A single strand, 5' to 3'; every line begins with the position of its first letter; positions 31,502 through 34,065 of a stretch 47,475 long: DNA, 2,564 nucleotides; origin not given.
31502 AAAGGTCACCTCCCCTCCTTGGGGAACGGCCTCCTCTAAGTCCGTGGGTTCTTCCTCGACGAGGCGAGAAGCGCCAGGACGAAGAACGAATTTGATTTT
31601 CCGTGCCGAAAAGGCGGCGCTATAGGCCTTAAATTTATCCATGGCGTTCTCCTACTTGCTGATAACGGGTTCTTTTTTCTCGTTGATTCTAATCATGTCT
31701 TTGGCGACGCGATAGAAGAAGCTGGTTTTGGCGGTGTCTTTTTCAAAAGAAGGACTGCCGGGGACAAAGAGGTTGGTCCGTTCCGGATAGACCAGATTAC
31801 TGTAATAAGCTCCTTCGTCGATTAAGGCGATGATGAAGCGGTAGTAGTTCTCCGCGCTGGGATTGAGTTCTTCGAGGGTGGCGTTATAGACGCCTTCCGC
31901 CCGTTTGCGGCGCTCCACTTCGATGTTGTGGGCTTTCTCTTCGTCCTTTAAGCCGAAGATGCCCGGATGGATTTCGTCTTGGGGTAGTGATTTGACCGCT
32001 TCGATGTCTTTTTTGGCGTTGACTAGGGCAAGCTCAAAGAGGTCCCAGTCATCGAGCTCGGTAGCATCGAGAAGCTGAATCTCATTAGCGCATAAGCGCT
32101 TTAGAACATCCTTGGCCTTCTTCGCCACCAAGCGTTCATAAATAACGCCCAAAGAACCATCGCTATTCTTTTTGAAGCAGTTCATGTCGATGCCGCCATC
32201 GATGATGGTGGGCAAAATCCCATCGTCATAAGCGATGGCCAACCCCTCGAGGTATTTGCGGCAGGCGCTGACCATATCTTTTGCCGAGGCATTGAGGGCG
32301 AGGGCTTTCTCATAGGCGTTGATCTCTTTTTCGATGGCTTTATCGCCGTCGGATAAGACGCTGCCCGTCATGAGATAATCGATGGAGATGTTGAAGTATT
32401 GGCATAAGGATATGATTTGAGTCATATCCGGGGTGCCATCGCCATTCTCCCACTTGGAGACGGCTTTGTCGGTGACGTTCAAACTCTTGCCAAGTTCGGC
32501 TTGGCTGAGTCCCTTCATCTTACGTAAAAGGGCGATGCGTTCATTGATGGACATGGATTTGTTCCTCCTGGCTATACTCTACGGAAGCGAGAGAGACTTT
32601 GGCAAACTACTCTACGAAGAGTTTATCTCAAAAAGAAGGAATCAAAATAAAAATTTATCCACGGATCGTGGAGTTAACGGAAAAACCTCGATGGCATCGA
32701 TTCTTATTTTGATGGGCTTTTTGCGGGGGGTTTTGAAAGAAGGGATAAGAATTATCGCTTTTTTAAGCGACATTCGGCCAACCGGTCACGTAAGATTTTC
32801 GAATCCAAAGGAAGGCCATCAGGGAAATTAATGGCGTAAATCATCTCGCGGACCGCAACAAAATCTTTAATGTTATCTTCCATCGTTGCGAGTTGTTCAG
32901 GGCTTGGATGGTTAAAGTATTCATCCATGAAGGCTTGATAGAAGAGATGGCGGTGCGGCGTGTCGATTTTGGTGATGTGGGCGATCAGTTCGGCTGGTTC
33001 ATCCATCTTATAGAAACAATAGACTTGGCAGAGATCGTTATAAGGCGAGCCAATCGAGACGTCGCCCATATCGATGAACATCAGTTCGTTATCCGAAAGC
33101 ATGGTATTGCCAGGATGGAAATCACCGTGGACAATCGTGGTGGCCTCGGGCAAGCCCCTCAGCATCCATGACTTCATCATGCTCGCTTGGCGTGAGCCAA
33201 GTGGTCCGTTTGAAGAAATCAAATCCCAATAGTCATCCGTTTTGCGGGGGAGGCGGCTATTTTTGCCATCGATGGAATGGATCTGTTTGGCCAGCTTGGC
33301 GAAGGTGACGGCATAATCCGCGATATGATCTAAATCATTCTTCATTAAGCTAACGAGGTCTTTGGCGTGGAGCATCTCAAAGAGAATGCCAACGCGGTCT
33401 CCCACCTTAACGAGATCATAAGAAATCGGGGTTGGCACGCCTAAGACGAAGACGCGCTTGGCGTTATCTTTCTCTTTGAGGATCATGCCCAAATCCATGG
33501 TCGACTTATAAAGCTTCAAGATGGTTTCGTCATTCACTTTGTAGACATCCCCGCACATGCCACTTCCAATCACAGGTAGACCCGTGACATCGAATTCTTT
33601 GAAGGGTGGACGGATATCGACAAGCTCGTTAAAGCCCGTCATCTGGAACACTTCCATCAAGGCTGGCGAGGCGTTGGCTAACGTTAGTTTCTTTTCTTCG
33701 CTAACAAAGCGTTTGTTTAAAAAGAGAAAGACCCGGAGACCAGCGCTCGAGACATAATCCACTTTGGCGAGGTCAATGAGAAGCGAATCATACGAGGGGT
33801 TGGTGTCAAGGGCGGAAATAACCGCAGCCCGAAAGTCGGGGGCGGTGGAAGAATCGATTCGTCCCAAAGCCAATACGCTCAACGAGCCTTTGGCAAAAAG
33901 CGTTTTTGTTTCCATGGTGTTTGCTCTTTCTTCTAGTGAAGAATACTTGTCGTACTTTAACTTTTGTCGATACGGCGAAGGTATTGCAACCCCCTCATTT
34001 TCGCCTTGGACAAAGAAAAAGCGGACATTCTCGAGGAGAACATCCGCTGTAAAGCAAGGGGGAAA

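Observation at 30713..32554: Candidate undescribed three-gene module: XRE-HTH protein with unknown 230-aa domain, 240-aa unknown protein, repeat mini-protein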

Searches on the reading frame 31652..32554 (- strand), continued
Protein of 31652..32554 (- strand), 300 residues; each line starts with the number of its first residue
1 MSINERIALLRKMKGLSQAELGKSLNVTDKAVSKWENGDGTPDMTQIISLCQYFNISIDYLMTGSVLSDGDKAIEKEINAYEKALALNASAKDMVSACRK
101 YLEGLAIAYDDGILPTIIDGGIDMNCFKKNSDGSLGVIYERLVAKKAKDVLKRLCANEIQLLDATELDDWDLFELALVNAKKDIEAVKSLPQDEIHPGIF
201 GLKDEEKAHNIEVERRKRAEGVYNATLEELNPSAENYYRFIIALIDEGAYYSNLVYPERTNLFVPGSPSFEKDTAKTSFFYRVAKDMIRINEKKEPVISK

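Call 37: fold_search(model_id=the predicted structure, library=pdb)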
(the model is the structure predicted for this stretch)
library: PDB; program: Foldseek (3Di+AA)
matches with E <= 10: 510; with E <= 0.001: 0
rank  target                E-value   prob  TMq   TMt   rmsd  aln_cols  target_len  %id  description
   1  3u3w_A                1.9e-03  0.92  0.19  0.21  22.7       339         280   12  Crystal Structure of Bacillus thuringiensis PlcR in complex with the peptide PapR7 and DNA (released 2013-01-09)
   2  3jxb_C                1.3e-02  1.00  0.19  0.77   3.3        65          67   34  Crystal structure of the P22 c2 repressor protein in complex with synthetic operator 9C (released 2010-01-19)
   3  7t8i_A                1.6e-02  1.00  0.19  0.77   3.0        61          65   31  Crystal structure of the ImmR transcriptional regulator DNA-binding domain of Bacillus subtilis (released 2022-03-16)
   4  3op9                  1.8e-02  1.00  0.19  0.49  10.8       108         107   24  Crystal structure of transcriptional regulator from Listeria innocua (released 2010-09-15)
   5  3jxb_D                3.2e-02  1.00  0.19  0.80   3.3        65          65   34  Crystal structure of the P22 c2 repressor protein in complex with synthetic operator 9C (released 2010-01-19)
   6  2r1j_L                3.6e-02  1.00  0.19  0.78   3.3        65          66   34  Crystal Structure of the P22 c2 Repressor protein in complex with the synthetic operator 9T (released 2008-04-29)
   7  1adr_MODEL_1_A        3.6e-02  1.00  0.18  0.64   3.2        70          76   28  DETERMINATION OF THE NUCLEAR MAGNETIC RESONANCE STRUCTURE OF THE DNA-BINDING DOMAIN OF THE P22 C2 REPRESSOR (1 (released 1994-01-31)
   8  9k3w_B                4.0e-02  1.00  0.17  0.71   2.9        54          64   30  Crystal structure of putative transcription regulator (dr_2454) from Deinococcus radiodurans (released 2025-10-22)
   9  1sq8_MODEL_1_A        4.5e-02  1.00  0.18  0.74   2.7        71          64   24  a variant 434 repressor DNA binding domain devoid of hydroxyl groups, NMR, 20 STRUCTURES (released 2004-07-20)
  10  9k3w_A                5.0e-02  1.00  0.16  0.72   3.0        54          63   30  Crystal structure of putative transcription regulator (dr_2454) from Deinococcus radiodurans (released 2025-10-22)
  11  3ivp_A                5.0e-02  0.97  0.17  0.39  11.1       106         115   19  The structure of a possible transposon-related DNA-binding protein from Clostridium difficile 630. (released 2009-09-22)
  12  1pra_MODEL_1_A        5.3e-02  1.00  0.19  0.72   5.2        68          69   31  DETERMINATION OF THE NUCLEAR MAGNETIC RESONANCE SOLUTION STRUCTURE OF THE DNA-BINDING DOMAIN (RESIDUES 1 TO 69 (released 1993-10-31)
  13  4yv9_D                6.2e-02  0.44  0.19  0.21  23.4       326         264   10  X-ray crystal structure of Streptococcus dysgalactiae SHP pheromone receptor Rgg2 (released 2015-04-08)
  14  9sf2_A                6.5e-02  1.00  0.19  0.44   7.8        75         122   28  Phage Phi106 repressor in complex with AimX (released 2026-01-14)
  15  4yv9_C                7.7e-02  0.35  0.18  0.19  22.8       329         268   11  X-ray crystal structure of Streptococcus dysgalactiae SHP pheromone receptor Rgg2 (released 2015-04-08)
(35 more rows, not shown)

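Call 78: fold_search(model_id=the predicted structure, library=viral)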
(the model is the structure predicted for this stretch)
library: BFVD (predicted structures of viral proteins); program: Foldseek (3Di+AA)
matches with E <= 10: 763; with E <= 0.001: 1
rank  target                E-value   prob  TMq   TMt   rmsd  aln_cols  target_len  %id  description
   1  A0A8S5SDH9            8.2e-04  1.00  0.19  0.32  10.0       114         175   30  Repressor protein CI [Siphoviridae sp. ctt1f11]
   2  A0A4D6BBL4            2.8e-03  1.00  0.18  0.16  18.5       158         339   18  (no name in the UniProt tables at hand)
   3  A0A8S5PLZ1            3.5e-03  1.00  0.19  0.48   9.5       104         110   21  Helix-turn-helix domain protein [Siphoviridae sp. ct8NQ14]
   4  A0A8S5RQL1            3.7e-03  1.00  0.19  0.48  11.8       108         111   25  Repressor protein [virus sp. ctQ5V6]
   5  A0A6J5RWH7            4.1e-03  1.00  0.23  0.55   4.8       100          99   24  COG1476 Predicted transcriptional regulators [uncultured Caudovirales phage]
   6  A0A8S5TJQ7            4.3e-03  1.00  0.19  0.48  11.3       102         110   22  Helix-turn-helix domain protein [Siphoviridae sp. ctwQT14]
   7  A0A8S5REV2            4.6e-03  1.00  0.20  0.48  10.7       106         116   24  Repressor protein CI [virus sp. ctJLD79]
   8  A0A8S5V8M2            5.1e-03  1.00  0.19  0.28   6.9        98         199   26  Helix-turn-helix domain protein [Myoviridae sp. ctDzM5]
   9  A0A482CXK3            5.7e-03  1.00  0.18  0.67   3.3        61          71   30  (no name in the UniProt tables at hand)
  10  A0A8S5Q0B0            5.7e-03  1.00  0.18  0.49   8.9        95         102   21  Helix-turn-helix domain protein [Siphoviridae sp. ctMgg26]
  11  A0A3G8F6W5            6.7e-03  1.00  0.19  0.59   5.5        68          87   38  Putative cI-like repressor [Streptococcus phage CHPC663]
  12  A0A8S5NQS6            6.7e-03  1.00  0.18  0.46   9.4        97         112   23  Helix-turn-helix domain protein [Siphoviridae sp. ctSP74]
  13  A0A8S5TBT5            6.7e-03  0.97  0.23  0.30  29.2       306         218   16  Helix-turn-helix domain protein [Myoviridae sp. ct89I2]
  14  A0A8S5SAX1            7.0e-03  1.00  0.18  0.47   6.9        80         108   24  Helix-turn-helix domain protein [Siphoviridae sp. ctJjf17]
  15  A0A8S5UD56            7.4e-03  1.00  0.19  0.56  10.0        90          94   19  Helix-turn-helix domain protein [Siphoviridae sp. ctkhg5]
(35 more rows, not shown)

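Call 94: search_protein_families(library=pfam, alignment_id=A9, max_evalue=0.001)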
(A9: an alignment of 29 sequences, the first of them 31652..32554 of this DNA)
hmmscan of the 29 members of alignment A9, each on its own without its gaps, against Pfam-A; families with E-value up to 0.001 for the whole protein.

A. member 1, window:31652-32554:- (300 aa): 4 families
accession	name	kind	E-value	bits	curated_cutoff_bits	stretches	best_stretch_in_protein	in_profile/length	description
PF01381.28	HTH_3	-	3.5e-14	53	23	1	7-61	1-55/55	Helix-turn-helix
PF12844.13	HTH_19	-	4.7e-10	39.7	30.2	1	4-64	1-61/64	Helix-turn-helix domain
PF13560.12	HTH_31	-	1.2e-06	29.2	27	1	6-55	5-55/64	Helix-turn-helix domain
PF07022.19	Phage_CI_repr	-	0.0008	20.1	22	0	17-64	13-60/65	Bacteriophage CI repressor helix-turn-helix domain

B. families by the number of members that match (of 29 scanned): 9 families
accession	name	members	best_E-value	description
PF01381.28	HTH_3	26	1.8e-14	Helix-turn-helix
PF12844.13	HTH_19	20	1.1e-10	Helix-turn-helix domain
PF13560.12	HTH_31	18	3.6e-10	Helix-turn-helix domain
PF13443.12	HTH_26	6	3e-05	Cro/C1-type HTH DNA-binding domain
PF07022.19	Phage_CI_repr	3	0.00022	Bacteriophage CI repressor helix-turn-helix domain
PF08279.18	HTH_11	2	0.00026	HTH domain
PF14590.12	DUF4447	1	0.00029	Domain of unknown function (DUF4447)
PF15731.11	MqsA_antitoxin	1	0.00064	Antitoxin component of bacterial toxin-antitoxin system, MqsA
PF13384.12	HTH_23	1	0.00099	Homeodomain-like domain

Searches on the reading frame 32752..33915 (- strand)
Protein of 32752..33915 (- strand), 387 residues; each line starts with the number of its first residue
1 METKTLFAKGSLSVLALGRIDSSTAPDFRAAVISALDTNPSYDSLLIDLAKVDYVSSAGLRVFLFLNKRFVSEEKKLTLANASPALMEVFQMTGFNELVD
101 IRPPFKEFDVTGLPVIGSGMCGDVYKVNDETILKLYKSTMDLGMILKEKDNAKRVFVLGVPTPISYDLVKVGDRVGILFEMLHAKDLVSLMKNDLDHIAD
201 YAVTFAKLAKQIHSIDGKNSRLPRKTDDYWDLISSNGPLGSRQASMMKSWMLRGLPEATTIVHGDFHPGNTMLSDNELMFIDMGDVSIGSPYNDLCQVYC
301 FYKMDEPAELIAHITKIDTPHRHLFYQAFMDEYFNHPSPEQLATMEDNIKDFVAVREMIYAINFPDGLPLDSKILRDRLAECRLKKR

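Call 75: search_protein_families(library=pfam, proteins=[window:32752-33915:-], max_evalue=0.01)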
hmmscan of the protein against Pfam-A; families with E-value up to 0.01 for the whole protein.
window:32752-33915:- (387 aa): 3 families
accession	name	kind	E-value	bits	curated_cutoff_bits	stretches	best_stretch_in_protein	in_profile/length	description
PF01636.29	APH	-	1.8e-16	61.1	23.2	1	115-313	4-224/239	Phosphotransferase enzyme family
PF01740.26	STAS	-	1.7e-13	50.7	22.6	1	18-103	17-101/106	STAS domain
PF13466.11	STAS_2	-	7.1e-13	49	29.2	1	18-95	5-79/80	STAS domain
